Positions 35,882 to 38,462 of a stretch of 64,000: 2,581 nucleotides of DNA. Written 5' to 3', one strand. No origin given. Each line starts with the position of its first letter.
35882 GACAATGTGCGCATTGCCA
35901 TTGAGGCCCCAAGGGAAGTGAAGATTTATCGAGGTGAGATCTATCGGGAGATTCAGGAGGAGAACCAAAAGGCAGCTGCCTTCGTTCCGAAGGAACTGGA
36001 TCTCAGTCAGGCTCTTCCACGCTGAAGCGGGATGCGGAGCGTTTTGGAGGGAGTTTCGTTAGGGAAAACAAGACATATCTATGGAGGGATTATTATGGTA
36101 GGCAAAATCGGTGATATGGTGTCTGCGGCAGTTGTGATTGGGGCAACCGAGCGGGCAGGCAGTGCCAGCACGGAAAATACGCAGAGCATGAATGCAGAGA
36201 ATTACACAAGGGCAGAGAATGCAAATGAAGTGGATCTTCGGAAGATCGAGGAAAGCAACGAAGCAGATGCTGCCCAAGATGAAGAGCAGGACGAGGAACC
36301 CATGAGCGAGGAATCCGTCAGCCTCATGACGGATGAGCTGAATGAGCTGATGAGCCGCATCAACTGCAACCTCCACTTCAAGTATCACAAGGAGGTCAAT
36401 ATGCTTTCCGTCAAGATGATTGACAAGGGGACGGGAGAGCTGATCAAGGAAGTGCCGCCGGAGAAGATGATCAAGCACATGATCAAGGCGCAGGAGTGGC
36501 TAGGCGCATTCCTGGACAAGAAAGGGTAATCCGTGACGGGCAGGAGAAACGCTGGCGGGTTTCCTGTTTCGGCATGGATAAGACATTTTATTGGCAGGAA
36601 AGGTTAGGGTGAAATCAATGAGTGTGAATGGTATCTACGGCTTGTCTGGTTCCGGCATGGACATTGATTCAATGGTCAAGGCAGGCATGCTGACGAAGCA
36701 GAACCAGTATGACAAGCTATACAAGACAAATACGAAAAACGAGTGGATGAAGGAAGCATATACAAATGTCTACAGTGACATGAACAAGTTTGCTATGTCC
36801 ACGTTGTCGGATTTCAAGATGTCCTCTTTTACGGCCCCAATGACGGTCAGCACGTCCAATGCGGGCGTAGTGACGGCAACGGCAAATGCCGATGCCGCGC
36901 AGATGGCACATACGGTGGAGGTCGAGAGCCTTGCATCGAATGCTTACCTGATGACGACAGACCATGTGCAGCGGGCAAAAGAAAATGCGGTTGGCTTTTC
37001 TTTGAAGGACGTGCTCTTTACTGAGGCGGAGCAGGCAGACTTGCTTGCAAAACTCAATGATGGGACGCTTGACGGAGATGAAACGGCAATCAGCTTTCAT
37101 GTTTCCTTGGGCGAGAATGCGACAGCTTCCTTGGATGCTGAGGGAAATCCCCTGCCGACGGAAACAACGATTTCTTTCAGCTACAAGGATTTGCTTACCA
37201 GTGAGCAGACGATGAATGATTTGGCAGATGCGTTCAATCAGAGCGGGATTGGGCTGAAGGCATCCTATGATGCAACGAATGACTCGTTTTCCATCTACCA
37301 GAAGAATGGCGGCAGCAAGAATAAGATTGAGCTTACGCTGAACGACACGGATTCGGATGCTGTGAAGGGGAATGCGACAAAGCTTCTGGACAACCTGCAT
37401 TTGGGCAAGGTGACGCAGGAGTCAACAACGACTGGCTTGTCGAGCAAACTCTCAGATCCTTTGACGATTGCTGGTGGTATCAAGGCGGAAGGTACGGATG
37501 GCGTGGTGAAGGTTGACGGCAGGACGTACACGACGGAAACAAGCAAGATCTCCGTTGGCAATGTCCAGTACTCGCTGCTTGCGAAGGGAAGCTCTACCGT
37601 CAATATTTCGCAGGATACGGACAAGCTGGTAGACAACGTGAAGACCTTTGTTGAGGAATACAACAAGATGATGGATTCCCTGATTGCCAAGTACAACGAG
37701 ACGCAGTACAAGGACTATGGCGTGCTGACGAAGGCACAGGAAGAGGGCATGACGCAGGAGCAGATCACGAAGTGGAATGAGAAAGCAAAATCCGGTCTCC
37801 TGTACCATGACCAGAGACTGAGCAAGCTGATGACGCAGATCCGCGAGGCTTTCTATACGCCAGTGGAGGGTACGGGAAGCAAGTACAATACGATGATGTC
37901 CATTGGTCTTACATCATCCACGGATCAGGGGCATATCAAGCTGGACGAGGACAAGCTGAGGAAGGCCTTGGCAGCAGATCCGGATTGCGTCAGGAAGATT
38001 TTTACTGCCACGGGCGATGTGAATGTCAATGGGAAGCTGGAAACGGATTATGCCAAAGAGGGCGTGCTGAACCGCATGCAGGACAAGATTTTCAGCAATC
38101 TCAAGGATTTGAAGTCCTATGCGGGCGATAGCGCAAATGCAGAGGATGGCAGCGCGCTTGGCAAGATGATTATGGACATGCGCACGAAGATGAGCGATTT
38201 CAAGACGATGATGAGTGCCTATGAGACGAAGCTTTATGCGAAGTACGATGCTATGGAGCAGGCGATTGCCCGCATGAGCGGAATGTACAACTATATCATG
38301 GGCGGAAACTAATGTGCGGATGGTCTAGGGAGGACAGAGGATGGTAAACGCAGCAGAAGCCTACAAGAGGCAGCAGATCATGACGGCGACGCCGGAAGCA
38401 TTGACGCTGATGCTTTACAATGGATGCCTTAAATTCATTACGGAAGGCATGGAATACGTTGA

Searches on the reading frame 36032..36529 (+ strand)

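Call 10: search_protein_families(library=pfam, proteins=[window:36032-36529:+], max_evalue=0.001)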
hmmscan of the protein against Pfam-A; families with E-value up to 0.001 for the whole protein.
window:36032-36529:+ (165 aa): 1 family
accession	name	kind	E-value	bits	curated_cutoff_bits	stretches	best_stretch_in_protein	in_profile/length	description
PF03646.20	FlaG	-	1.3e-22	80.3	23.8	1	70-163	8-101/101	FlaG protein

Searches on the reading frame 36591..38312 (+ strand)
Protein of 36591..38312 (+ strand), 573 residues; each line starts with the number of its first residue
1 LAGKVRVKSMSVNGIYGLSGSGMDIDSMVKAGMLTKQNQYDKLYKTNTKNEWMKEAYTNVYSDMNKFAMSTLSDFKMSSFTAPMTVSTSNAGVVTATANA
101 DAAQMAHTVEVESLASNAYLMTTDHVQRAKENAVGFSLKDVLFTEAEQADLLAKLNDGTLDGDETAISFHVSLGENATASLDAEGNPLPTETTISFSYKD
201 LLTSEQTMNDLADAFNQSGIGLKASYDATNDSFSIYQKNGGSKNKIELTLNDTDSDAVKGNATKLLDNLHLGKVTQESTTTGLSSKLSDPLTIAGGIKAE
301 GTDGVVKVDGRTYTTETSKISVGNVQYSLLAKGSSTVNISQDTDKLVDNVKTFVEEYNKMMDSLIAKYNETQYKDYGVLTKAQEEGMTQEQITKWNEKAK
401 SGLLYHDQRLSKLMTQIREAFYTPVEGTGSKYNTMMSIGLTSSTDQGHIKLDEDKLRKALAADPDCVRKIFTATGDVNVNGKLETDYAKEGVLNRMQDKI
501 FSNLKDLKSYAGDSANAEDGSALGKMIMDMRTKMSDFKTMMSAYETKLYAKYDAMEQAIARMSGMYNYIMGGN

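Call 10: search_protein_families(library=pfam, proteins=[window:36591-38312:+], max_evalue=0.001)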
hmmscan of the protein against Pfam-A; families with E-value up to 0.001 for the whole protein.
window:36591-38312:+ (573 aa): 2 families
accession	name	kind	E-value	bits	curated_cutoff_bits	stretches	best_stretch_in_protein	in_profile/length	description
PF07195.17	FliD_C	-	4.2e-37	128.3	25.4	1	301-562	1-234/236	Flagellar hook-associated protein 2 C-terminus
PF02465.23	FliD_N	-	3.8e-17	63.1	24.8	1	21-117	1-96/97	Flagellar hook-associated protein 2 N-terminus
